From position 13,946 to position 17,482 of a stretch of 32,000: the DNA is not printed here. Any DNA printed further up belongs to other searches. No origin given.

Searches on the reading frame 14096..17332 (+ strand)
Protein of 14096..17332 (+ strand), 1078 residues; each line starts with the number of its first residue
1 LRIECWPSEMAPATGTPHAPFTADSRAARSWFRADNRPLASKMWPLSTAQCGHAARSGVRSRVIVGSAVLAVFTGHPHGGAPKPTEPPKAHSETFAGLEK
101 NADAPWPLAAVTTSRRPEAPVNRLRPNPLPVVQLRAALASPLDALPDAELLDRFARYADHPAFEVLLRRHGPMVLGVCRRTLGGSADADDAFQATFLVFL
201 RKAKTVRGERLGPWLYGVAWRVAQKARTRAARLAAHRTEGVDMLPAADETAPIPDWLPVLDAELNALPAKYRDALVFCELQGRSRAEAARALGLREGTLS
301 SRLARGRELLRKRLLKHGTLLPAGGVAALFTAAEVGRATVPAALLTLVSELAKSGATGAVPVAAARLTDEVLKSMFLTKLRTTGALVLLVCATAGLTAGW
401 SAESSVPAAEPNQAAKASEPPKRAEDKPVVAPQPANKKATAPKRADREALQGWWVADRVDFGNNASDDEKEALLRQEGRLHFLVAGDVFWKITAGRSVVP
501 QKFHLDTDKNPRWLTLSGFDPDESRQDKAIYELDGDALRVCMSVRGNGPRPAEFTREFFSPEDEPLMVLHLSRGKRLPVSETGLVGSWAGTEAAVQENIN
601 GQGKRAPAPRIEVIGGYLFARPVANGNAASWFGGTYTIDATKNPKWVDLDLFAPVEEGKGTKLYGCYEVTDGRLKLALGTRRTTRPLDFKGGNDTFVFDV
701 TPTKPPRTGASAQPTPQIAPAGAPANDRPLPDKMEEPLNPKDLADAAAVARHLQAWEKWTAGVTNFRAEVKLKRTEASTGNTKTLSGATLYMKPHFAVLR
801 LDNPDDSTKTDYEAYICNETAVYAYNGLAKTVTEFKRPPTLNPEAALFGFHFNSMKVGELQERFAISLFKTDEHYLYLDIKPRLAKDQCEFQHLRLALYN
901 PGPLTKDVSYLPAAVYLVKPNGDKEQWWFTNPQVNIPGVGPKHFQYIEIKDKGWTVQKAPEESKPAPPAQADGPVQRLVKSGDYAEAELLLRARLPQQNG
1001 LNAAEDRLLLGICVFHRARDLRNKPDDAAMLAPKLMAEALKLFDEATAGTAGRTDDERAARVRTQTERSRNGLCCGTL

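Call 11: search_protein_families(library=pfam, proteins=[window:14096-17332:+], max_evalue=0.01)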
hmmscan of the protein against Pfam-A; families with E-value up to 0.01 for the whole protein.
window:14096-17332:+ (1078 aa): 3 families
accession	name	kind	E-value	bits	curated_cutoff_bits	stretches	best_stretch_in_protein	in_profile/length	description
PF08281.18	Sigma70_r4_2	-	1e-10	41.5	25.7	1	260-310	4-54/54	Sigma-70, region 4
PF04542.20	Sigma70_r2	-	2.3e-10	40.5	24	1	166-232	1-70/71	Sigma-70 region 2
PF04545.22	Sigma70_r4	-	0.0066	16.4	24.1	0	264-312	2-50/50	Sigma-70, region 4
